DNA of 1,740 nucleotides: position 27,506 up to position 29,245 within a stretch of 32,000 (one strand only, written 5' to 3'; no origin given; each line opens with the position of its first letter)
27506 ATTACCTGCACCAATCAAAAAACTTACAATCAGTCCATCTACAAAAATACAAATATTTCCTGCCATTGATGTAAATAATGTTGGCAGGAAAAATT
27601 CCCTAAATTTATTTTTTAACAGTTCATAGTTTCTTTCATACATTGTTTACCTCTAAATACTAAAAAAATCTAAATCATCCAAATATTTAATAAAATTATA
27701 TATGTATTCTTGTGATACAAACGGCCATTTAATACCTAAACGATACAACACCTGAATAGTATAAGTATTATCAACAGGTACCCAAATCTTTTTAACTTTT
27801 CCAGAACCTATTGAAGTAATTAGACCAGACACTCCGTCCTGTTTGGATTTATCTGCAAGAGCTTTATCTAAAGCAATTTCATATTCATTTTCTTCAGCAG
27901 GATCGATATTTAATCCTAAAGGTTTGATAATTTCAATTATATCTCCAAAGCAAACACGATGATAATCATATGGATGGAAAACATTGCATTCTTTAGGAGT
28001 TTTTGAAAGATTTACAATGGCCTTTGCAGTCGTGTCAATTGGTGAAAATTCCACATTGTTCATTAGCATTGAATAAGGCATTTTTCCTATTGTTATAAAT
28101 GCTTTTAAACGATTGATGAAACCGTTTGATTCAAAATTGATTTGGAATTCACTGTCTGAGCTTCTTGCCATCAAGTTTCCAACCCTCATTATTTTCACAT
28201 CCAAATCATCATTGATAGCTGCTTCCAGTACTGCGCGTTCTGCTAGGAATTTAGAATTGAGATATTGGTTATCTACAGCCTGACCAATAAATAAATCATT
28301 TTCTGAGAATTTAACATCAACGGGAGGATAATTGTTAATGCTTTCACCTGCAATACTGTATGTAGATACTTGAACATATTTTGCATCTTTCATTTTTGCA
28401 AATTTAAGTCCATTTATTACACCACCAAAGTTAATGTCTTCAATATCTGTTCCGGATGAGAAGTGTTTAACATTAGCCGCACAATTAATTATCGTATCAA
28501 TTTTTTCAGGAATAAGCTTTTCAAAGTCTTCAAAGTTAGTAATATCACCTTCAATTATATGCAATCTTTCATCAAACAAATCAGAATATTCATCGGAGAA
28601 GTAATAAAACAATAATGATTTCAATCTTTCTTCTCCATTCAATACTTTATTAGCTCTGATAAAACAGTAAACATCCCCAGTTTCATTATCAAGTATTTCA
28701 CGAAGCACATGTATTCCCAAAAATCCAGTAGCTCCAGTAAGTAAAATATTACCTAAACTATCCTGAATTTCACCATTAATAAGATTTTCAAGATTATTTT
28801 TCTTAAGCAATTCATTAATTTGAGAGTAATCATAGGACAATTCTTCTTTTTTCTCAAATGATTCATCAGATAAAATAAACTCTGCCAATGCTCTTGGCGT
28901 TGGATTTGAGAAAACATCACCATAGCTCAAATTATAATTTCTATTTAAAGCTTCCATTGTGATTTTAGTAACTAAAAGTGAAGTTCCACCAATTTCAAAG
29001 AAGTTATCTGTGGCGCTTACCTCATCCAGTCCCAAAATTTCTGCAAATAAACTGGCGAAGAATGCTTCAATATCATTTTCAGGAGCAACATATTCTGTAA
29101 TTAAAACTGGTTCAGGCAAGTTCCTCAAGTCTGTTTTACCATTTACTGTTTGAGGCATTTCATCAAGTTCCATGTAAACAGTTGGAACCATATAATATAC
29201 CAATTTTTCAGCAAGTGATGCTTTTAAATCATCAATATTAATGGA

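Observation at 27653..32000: Terminal C-A-T-R module of a multimodular NRPS in a methanogen-type genome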

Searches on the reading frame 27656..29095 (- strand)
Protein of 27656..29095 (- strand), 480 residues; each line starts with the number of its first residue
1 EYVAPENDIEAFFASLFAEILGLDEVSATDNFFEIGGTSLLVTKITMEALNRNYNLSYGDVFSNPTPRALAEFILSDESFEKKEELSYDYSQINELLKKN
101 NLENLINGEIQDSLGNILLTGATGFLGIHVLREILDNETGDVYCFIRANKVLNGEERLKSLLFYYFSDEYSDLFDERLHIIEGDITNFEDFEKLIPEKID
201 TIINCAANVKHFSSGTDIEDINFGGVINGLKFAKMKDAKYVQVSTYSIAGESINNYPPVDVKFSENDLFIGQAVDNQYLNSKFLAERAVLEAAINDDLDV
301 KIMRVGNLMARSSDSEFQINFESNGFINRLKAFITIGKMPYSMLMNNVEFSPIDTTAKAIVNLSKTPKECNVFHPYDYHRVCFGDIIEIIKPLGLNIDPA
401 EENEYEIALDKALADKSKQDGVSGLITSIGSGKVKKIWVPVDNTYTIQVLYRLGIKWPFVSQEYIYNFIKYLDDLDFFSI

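Call 24: search_solved_structures(query=window:27656-29095:-, max_evalue=1e-10)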
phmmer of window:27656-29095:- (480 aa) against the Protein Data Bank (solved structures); distinct sequences matched with E-value up to 1e-10: 12.
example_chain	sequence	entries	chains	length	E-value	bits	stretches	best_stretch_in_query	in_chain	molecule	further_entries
6vtj_A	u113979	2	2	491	3.2e-106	359.2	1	2-478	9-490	Non-ribosomal peptide synthetase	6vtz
4f6l_B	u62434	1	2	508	1.5e-55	192.2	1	2-473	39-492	AusA reductase domain protein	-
4f6c_A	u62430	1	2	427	2.4e-45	158.5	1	98-473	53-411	AusA reductase domain protein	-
6mfz_A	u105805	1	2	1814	2.7e-17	66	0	1-78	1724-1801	Linear gramicidin synthase subunit A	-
9be3_A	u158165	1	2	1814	6e-17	64.9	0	1-78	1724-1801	Linear gramicidin synthase subunit A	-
9meh_A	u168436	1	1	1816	6e-17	64.9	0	1-78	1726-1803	Linear gramicidin synthase subunit A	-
9be4_A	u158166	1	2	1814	2.4e-16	62.9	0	1-78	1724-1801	Linear gramicidin synthase subunit A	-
8v1x_A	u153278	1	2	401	8.6e-16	61.1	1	116-472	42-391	Type I polyketide synthase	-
9lcp_A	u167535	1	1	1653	9.6e-15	57.6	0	2-97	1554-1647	PvdL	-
9lcq_A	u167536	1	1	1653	9.6e-15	57.6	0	2-97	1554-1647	PvdL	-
9lco_A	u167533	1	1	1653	3.8e-14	55.6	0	2-97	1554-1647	PvdL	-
4u7w_A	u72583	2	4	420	7.6e-12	48.1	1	112-374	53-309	MxaA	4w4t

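Call 51: search_solved_structures(query=window:27656-29095:-, max_evalue=1e-40, show_alignments=2)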
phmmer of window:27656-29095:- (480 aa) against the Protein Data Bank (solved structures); distinct sequences matched with E-value up to 1e-40: 3.
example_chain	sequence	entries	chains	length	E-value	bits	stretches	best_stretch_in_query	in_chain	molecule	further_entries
6vtj_A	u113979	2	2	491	3.2e-106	359.2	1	2-478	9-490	Non-ribosomal peptide synthetase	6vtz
4f6l_B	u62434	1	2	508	1.5e-55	192.2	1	2-473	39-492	AusA reductase domain protein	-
4f6c_A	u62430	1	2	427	2.4e-45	158.5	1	98-473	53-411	AusA reductase domain protein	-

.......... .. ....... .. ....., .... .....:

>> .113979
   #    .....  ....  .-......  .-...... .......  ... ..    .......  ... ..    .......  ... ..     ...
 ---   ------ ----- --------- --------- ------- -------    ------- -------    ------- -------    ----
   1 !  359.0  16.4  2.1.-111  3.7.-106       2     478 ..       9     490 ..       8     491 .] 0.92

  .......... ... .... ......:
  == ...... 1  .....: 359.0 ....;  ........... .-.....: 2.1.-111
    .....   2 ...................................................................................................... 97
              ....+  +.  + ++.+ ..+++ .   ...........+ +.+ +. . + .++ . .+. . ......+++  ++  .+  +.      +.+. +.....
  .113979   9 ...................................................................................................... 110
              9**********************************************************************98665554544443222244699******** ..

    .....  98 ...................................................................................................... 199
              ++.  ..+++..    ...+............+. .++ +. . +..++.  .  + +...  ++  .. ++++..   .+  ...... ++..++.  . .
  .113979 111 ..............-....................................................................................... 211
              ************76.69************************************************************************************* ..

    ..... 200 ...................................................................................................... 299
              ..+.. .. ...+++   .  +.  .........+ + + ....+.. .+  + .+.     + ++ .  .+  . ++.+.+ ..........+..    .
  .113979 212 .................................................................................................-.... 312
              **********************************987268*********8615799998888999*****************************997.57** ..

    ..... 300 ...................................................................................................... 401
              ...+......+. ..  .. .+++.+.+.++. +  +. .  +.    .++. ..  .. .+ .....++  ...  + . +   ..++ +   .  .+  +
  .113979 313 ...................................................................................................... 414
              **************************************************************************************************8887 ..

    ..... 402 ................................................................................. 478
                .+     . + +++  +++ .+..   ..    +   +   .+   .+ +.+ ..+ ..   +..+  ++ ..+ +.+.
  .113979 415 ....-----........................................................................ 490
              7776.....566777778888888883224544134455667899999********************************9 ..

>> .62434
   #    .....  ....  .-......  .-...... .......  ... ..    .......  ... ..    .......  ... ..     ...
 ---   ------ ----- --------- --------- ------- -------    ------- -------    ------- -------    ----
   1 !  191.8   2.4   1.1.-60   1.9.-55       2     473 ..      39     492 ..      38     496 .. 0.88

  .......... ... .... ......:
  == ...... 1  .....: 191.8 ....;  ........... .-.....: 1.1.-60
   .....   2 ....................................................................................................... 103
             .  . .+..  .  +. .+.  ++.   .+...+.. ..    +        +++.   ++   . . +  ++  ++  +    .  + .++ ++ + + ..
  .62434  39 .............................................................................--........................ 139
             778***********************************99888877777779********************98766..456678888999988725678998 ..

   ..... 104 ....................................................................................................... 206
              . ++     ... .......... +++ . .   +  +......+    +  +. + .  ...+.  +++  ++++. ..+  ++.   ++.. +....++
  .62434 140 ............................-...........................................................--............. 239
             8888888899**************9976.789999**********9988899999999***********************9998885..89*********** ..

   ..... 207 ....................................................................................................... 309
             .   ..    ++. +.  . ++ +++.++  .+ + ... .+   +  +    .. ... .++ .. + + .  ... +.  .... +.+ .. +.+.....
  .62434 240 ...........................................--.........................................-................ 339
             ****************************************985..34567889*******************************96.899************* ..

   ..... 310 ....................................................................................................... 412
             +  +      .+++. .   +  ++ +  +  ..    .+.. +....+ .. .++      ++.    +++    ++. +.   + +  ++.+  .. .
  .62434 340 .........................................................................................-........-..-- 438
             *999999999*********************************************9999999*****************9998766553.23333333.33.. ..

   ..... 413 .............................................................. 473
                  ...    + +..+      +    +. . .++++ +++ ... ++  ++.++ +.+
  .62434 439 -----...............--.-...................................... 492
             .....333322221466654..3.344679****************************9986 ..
